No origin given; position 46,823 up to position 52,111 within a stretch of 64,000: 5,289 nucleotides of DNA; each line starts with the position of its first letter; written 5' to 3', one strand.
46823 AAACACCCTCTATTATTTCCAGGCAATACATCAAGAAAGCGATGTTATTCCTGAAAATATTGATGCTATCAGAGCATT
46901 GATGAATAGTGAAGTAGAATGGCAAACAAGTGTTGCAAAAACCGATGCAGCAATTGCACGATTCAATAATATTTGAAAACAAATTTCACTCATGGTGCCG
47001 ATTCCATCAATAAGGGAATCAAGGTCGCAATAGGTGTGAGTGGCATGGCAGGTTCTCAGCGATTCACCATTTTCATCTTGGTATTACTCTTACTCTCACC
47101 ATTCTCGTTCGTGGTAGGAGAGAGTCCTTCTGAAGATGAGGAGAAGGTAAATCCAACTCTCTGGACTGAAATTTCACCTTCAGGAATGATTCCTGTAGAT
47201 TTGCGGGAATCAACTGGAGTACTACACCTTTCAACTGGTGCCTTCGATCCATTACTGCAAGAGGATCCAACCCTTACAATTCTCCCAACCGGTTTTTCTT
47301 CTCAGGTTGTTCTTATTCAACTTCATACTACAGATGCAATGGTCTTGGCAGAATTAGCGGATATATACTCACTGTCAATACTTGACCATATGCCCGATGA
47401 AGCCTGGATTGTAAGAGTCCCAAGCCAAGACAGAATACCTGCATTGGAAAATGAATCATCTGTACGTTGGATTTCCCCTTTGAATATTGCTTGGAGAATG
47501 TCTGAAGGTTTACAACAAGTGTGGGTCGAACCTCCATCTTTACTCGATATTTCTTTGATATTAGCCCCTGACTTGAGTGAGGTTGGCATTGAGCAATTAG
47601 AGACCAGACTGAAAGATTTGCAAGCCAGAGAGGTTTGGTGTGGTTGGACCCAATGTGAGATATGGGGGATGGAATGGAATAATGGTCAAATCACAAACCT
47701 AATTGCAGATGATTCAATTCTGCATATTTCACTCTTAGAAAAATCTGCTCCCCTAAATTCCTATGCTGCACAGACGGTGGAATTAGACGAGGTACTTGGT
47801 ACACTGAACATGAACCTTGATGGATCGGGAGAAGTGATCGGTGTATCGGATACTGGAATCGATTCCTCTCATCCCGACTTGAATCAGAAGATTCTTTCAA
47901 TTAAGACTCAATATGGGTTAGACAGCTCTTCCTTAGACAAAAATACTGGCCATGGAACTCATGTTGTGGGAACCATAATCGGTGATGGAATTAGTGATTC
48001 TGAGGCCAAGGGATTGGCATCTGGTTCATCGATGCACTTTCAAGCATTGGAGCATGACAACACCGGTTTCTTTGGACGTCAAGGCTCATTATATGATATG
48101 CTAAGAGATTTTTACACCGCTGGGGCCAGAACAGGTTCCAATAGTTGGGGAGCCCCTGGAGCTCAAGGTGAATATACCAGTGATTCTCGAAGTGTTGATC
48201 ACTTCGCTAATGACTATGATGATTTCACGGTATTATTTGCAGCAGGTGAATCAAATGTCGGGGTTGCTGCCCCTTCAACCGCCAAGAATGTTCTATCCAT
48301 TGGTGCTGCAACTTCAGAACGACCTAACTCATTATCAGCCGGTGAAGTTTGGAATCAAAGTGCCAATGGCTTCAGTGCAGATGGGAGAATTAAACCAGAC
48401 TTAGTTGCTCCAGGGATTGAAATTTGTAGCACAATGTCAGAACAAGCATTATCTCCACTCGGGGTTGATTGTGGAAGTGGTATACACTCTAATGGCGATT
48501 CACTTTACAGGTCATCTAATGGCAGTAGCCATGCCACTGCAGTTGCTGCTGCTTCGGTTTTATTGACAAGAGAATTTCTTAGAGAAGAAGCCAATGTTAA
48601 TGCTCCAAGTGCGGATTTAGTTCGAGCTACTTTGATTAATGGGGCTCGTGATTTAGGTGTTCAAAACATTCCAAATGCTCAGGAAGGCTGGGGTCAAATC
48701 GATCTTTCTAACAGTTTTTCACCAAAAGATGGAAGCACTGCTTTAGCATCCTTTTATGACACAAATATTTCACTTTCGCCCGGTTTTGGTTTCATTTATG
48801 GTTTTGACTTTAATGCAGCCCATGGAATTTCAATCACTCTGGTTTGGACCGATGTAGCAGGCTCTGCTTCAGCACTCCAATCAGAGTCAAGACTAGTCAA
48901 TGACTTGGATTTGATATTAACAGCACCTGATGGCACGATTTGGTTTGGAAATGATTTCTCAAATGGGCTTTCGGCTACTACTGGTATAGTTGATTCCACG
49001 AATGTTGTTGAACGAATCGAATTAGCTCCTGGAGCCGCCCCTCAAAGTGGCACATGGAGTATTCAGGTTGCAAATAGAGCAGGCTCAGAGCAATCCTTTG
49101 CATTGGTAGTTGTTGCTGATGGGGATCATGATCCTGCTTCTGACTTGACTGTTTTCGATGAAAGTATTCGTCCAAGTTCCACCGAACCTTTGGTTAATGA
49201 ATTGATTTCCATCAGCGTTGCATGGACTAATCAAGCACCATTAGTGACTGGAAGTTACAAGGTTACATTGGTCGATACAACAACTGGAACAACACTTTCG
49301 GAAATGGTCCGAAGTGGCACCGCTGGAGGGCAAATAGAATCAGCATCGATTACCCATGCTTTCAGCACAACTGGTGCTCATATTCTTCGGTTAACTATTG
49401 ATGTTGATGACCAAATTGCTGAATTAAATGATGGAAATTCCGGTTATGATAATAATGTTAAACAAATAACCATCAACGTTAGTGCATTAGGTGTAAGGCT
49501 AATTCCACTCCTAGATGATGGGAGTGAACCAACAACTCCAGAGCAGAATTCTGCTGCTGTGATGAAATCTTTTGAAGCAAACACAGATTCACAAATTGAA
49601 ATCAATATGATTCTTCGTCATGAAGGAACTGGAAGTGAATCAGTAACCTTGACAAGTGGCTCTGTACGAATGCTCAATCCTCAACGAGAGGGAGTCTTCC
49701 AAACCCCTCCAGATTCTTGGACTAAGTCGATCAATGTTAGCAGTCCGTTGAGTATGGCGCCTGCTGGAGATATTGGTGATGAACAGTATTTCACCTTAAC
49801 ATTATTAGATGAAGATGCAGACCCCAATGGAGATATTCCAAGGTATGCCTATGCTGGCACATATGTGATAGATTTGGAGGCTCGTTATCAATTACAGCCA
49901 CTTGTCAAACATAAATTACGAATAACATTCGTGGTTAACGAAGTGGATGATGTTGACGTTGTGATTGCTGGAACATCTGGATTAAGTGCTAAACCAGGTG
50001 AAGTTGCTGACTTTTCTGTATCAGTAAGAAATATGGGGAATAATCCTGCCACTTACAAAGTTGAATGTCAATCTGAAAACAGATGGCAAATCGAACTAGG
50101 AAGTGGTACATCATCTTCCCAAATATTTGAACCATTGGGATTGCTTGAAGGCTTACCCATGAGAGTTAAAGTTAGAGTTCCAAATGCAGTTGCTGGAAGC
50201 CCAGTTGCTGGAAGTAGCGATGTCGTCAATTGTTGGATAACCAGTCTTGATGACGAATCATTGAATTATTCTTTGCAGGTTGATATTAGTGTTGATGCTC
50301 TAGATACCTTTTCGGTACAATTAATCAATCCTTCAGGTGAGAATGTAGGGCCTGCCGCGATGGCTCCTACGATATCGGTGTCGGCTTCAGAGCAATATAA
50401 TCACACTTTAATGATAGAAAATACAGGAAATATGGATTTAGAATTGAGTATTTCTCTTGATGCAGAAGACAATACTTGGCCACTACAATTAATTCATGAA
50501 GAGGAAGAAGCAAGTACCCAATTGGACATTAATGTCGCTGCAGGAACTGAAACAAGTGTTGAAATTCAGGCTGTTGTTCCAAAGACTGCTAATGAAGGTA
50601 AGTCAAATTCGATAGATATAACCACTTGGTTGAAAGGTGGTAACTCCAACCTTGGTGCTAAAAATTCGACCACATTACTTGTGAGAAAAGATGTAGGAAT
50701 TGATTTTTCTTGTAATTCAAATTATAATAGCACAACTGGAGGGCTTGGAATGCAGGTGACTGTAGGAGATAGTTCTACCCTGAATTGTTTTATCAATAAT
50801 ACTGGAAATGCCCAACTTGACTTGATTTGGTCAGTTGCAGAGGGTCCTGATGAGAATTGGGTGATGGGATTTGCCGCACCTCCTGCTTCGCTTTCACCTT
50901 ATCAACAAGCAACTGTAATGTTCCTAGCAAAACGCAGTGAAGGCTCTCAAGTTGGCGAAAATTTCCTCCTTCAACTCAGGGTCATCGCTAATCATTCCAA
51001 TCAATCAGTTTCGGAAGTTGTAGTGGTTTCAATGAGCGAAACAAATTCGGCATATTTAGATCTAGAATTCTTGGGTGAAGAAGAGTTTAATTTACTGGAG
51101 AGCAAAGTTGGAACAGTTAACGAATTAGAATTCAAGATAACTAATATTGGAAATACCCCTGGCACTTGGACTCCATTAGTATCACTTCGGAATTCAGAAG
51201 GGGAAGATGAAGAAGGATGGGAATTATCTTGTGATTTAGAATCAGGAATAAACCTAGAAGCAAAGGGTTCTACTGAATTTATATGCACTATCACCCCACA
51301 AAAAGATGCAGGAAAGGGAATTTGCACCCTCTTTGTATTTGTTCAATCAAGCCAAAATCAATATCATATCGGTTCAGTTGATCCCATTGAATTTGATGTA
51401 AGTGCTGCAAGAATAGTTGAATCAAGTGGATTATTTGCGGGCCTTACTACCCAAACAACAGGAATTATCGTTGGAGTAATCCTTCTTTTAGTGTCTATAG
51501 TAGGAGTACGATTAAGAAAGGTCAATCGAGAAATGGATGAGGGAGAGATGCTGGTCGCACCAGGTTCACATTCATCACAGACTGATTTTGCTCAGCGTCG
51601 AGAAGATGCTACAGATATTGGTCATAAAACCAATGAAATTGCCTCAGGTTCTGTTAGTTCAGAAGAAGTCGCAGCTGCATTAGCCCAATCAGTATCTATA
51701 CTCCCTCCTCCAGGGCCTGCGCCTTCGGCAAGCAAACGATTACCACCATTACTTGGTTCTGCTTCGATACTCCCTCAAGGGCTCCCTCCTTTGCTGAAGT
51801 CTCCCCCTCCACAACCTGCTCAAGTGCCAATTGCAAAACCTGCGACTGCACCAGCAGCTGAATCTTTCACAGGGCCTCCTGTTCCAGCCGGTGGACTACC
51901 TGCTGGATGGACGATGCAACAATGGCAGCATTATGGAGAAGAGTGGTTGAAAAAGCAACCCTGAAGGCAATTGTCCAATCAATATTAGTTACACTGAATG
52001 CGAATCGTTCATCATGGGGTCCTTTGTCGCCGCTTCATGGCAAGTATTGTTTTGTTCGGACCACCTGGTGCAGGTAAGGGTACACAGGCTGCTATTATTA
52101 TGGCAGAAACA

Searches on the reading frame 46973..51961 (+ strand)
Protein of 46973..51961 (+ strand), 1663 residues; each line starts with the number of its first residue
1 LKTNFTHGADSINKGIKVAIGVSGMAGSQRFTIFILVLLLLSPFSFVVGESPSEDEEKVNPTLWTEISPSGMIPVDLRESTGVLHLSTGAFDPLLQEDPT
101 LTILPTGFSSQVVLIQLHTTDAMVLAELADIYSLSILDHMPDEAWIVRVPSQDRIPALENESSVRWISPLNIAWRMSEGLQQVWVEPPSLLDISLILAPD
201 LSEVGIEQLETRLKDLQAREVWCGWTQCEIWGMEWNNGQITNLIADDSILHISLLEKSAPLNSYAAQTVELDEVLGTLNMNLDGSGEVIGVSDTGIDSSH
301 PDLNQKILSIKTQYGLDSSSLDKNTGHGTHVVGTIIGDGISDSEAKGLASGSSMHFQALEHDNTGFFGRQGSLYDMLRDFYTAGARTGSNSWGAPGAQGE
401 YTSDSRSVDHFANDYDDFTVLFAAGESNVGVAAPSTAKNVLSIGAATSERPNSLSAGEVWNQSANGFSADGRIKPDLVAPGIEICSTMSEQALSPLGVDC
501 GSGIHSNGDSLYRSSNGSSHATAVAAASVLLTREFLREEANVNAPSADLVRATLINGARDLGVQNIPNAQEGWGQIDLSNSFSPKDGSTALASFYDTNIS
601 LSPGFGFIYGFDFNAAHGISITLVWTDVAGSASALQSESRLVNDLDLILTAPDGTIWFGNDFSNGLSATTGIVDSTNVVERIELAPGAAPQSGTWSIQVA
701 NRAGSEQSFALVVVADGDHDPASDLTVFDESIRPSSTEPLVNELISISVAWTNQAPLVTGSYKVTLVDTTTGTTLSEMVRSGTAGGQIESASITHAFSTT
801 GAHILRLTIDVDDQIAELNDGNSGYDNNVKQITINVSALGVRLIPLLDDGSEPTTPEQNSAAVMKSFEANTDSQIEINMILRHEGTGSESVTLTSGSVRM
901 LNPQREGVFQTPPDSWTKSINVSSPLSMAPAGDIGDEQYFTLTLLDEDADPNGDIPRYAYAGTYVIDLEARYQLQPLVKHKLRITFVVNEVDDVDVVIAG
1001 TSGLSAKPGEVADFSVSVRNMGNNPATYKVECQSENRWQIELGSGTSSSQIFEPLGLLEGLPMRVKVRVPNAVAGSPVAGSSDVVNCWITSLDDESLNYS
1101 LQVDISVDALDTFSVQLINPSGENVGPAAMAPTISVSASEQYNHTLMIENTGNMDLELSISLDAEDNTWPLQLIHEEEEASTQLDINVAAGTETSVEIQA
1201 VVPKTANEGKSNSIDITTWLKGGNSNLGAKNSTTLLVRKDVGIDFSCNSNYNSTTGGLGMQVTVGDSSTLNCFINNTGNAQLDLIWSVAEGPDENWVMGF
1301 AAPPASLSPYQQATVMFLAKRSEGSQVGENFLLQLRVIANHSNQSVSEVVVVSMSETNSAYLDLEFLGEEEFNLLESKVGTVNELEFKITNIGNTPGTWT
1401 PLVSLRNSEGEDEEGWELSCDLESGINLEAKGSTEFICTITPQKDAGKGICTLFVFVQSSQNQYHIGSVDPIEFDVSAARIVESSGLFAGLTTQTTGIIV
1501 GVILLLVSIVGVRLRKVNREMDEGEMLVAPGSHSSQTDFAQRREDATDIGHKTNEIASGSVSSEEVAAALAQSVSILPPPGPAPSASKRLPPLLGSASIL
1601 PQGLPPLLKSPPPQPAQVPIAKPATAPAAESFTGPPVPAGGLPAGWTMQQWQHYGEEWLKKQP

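Call 8: search_protein_families(library=pfam, proteins=[window:46973-51961:+], max_evalue=1)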
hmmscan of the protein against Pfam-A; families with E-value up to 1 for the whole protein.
window:46973-51961:+ (1663 aa): 10 families
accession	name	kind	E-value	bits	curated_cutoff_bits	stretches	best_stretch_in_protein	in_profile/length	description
PF00082.27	Peptidase_S8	-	8.8e-32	111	21.8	1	284-574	1-288/288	Subtilase family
PF07705.17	CARDB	-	2.1e-06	28.3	22.7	1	723-823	2-97/101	CARDB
PF22067.2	Cep192_D3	-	0.0011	19.4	27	0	1260-1332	11-80/99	Cep192 domain 3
PF22544.2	HYDIN_VesB_CFA65-like_Ig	-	0.0019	18.8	25.5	0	1009-1033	18-43/100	HYDIN/CFA65/VesB-like, Ig-like domain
PF11614.14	FixG_C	-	0.0061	17.2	25.6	0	1145-1234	36-115/119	IG-like fold at C-terminal of FixG, putative oxidoreductase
PF22073.2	Cep192_D4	-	0.023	15.4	35.5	1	1135-1198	15-76/112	Cep192 domain 4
PF06159.19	TRAPPC13_N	-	0.18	12.4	25.3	0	1322-1394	60-131/159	Trafficking protein particle complex subunit 13, N-terminal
PF24053.1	DUF7356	-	0.18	12.2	27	0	1134-1199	27-91/105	Domain of unknown function (DUF7356)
PF20489.3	Birna_RdRp_C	-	0.23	12.4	28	1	1503-1563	36-93/106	Birnavirus RNA dependent RNA polymerase (VP1), C-terminal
PF24816.2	Ig_CFAP65__9th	-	0.23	11.9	24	0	1094-1181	24-110/170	Cilia- and flagella-associated protein 65-like, Ig-like domain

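Call 9: search_protein_families(library=ncbifam, proteins=[window:46973-51961:+], max_evalue=1)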
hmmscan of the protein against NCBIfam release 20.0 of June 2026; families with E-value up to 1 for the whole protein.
window:46973-51961:+ (1663 aa): 3 families
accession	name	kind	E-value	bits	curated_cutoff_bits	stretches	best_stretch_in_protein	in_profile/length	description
NF040808.2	CspC_non_triad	exception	6.9e-10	38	675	1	422-581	412-548/556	bile acid germinant receptor pseudoprotease CspC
NF041740.1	choice_anch_T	equivalog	1e-08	34.6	70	2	1129-1195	150-224/259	choice-of-anchor T family protein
NF040809.1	germ_prot_CspBA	exception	2e-06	25.7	1250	2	430-578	967-1091/1099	bifunctional germination protease/germinant receptor pseudoprotease CspBA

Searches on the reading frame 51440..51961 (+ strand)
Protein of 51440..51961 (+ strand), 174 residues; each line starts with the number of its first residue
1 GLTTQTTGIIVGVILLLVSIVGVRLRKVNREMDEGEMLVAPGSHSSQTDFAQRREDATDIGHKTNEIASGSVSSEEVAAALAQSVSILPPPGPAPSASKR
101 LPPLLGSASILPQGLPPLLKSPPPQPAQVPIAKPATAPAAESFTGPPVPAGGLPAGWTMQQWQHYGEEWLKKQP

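Call 8: search_protein_families(library=pfam, proteins=[window:51440-51961:+], max_evalue=1)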
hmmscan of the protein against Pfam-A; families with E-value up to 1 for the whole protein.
window:51440-51961:+ (174 aa): 1 family
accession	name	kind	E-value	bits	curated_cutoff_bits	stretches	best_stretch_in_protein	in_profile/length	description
PF20489.3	Birna_RdRp_C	-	0.014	16.4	28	1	15-74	37-93/106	Birnavirus RNA dependent RNA polymerase (VP1), C-terminal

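Call 9: search_protein_families(library=ncbifam, proteins=[window:51440-51961:+], max_evalue=1)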
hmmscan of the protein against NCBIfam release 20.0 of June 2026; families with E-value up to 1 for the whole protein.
window:51440-51961:+ (174 aa): 0 families

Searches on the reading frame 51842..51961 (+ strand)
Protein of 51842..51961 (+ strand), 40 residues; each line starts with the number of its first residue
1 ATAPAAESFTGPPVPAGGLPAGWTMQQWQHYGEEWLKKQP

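Call 67: predict_structure(alignment_id=A4)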
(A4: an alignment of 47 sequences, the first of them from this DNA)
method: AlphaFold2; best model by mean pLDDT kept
length: 40 residues; sequences in the alignment: 47
mean_pLDDT: 79.2   pTM: 0.49
mean pLDDT of the five models: 79.2, 78.1, 77.2, 76.9, 76.0
residues with pLDDT >= 90: 11; 70-90: 18; 50-70: 11; < 50: 0
segments of 3 or more residues with pLDDT < 50: none
pLDDT, mean of each block of 10 residues (from residue 1): 57 83 90 86
secondary structure, 60 per line:
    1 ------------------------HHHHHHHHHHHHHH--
elements in order: H25-38

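Call 69: fold_search(model_id=the predicted structure, library=pdb)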
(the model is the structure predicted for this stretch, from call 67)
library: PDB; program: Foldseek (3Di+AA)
matches with E <= 10: 0; with E <= 0.001: 0
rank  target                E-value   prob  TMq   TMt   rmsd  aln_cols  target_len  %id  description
